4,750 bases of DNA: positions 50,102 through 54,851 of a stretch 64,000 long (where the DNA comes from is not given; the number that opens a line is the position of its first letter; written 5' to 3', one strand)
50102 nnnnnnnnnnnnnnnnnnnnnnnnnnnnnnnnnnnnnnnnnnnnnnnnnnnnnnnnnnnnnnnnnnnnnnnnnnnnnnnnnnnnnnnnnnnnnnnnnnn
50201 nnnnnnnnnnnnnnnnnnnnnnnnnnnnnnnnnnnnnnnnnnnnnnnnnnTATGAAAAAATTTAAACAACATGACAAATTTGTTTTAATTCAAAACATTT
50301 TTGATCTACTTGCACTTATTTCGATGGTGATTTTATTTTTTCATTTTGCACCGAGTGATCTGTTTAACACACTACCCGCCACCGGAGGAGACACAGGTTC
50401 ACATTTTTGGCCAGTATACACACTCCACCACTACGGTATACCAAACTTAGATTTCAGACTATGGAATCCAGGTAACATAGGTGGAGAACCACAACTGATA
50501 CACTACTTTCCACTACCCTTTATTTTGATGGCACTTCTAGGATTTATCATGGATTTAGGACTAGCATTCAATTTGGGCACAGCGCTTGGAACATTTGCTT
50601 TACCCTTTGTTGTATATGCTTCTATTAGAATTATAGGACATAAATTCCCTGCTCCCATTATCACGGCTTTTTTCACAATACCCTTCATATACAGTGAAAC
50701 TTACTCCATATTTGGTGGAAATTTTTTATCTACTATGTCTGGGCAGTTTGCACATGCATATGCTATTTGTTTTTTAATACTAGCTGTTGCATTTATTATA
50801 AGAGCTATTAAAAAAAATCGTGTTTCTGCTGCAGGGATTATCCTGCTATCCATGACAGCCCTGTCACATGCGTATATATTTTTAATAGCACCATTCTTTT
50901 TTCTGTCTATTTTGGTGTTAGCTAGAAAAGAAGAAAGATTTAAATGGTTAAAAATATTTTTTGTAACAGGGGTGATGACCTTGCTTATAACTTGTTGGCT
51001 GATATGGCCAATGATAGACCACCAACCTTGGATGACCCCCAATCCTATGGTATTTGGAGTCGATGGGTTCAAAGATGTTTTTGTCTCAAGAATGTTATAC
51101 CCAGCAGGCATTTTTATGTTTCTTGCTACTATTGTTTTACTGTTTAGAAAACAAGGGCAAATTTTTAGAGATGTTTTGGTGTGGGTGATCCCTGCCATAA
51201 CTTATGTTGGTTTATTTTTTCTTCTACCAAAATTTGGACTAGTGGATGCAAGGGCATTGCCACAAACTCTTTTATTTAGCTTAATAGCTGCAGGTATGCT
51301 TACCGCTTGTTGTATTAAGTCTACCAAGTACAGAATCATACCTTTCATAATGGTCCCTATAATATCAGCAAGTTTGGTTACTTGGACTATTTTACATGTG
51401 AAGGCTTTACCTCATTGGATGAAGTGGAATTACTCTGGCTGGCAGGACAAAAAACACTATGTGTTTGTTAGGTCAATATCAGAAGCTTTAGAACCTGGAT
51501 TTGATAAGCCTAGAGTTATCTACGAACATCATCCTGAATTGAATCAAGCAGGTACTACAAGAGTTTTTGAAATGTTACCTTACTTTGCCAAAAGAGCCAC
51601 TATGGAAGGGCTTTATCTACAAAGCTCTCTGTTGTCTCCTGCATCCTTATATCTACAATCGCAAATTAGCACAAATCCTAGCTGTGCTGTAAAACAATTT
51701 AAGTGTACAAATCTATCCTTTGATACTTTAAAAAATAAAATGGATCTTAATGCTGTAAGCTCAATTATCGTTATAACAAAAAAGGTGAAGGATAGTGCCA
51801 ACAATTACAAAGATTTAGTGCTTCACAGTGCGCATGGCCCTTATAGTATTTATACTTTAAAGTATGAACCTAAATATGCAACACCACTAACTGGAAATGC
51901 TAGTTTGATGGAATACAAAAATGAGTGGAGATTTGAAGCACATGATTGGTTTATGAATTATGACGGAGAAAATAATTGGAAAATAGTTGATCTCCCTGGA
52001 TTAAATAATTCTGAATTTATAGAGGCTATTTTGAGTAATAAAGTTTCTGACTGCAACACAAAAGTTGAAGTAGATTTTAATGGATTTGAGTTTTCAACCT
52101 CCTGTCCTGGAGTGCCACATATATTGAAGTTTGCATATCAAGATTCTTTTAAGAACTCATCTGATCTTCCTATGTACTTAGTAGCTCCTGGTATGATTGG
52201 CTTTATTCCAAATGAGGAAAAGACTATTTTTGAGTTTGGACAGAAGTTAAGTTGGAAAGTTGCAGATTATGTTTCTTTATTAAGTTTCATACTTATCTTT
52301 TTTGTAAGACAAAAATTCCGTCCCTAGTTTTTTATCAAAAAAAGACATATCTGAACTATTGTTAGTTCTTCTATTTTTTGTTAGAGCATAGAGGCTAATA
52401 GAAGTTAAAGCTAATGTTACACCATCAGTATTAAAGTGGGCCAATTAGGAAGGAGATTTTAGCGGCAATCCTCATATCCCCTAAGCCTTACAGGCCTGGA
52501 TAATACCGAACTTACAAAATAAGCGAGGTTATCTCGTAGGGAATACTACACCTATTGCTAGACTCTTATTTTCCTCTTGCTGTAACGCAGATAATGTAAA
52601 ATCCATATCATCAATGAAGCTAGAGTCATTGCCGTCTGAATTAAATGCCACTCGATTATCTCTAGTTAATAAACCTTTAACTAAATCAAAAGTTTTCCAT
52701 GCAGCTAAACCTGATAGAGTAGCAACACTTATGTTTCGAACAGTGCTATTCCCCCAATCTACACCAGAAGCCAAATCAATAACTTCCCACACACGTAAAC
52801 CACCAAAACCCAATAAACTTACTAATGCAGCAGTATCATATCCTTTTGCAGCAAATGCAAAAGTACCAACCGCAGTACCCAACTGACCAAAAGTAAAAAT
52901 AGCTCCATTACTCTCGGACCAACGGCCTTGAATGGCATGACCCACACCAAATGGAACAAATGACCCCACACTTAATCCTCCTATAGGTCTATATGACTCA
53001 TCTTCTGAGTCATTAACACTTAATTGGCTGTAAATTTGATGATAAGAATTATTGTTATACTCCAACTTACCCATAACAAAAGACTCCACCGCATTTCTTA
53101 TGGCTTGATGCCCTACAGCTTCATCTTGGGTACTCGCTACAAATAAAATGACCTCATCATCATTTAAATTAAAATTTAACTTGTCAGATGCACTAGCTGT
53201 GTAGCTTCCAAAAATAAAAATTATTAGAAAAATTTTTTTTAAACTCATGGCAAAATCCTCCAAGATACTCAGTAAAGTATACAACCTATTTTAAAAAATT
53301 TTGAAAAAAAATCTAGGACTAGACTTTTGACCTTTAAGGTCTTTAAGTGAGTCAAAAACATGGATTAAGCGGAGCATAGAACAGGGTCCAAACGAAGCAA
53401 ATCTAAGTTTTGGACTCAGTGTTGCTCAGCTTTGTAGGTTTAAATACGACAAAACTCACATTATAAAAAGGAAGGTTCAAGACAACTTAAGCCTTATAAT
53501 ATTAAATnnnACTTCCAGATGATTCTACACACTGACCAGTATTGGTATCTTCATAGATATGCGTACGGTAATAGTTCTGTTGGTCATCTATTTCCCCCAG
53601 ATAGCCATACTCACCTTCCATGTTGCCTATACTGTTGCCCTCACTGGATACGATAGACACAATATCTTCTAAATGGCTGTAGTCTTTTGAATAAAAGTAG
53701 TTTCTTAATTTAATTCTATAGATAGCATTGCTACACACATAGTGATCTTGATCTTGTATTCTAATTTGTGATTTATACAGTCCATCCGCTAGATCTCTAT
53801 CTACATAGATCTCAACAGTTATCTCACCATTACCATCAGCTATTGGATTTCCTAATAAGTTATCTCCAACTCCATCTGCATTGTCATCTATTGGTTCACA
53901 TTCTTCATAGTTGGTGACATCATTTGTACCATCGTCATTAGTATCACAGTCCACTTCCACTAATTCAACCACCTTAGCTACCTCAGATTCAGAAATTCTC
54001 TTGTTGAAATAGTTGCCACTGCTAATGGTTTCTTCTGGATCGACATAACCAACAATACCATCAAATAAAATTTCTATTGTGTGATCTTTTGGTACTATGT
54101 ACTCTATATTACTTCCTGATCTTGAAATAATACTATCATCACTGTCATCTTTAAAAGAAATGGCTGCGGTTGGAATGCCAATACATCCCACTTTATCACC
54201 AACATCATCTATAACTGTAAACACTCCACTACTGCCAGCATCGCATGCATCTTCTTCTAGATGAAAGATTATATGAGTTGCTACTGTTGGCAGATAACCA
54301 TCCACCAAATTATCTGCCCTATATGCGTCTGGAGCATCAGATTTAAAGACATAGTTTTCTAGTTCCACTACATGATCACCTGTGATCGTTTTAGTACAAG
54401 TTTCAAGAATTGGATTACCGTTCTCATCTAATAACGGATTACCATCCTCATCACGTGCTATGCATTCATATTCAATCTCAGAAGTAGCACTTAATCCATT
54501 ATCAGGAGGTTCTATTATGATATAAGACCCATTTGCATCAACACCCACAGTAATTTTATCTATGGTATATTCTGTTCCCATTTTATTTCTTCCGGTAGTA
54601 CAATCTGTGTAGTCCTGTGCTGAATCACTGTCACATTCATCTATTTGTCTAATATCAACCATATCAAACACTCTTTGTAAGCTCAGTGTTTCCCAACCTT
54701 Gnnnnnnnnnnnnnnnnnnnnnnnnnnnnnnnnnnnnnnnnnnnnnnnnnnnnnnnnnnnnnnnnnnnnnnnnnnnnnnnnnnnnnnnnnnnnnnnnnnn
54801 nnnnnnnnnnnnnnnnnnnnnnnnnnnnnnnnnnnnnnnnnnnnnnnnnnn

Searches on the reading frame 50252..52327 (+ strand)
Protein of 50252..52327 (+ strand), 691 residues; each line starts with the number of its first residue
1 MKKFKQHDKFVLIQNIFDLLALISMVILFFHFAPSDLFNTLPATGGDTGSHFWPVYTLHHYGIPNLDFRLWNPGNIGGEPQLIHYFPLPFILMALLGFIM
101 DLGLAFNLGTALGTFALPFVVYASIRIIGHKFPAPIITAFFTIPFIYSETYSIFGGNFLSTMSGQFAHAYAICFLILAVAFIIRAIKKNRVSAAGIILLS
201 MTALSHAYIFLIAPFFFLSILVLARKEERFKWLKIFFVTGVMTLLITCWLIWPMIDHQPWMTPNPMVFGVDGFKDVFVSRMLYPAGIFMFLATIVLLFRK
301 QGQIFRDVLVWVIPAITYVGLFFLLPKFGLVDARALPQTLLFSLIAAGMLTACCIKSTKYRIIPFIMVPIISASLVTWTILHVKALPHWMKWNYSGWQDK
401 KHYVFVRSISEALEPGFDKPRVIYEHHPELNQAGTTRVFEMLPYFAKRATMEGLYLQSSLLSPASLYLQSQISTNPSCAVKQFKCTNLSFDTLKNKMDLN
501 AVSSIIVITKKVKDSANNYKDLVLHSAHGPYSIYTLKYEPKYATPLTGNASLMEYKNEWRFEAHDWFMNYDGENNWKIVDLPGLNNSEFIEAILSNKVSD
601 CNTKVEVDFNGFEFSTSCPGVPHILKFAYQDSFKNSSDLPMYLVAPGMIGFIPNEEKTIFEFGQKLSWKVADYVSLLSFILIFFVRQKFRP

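Call 7: search_protein_families(library=pfam, proteins=[window:50252-52327:+], max_evalue=0.1)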
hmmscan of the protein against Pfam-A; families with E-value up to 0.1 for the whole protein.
window:50252-52327:+ (691 aa): 1 family
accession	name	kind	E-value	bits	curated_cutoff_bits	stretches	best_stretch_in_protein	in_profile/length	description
PF10131.15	PTPS_related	-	4e-20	72.3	26.4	1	84-535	2-441/621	6-pyruvoyl-tetrahydropterin synthase related domain; membrane protein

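Call 8: search_protein_families(library=ncbifam, proteins=[window:50252-52327:+], max_evalue=0.01)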
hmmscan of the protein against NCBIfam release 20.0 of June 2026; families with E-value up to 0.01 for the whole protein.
window:50252-52327:+ (691 aa): 0 families

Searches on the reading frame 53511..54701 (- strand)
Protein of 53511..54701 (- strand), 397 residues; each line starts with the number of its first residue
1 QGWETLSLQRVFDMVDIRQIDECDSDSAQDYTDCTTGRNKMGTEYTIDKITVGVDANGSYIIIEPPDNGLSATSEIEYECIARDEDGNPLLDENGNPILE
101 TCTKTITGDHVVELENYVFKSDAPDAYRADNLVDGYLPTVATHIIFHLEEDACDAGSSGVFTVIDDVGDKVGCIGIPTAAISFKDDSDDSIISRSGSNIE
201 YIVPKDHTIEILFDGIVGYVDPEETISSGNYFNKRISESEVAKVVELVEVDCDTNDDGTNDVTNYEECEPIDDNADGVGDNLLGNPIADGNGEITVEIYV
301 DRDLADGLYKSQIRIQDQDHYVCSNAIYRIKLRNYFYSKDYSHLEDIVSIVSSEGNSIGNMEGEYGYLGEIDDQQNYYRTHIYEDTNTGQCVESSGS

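Call 81: search_protein_families(library=pfam, proteins=[window:53511-54701:-], max_evalue=1)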
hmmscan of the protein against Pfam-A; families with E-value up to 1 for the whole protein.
window:53511-54701:- (397 aa): 1 family
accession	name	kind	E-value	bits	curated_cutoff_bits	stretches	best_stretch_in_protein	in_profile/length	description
PF20037.4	DUF6440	-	0.63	10.3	26.5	0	89-99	42-52/53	Family of unknown function (DUF6440)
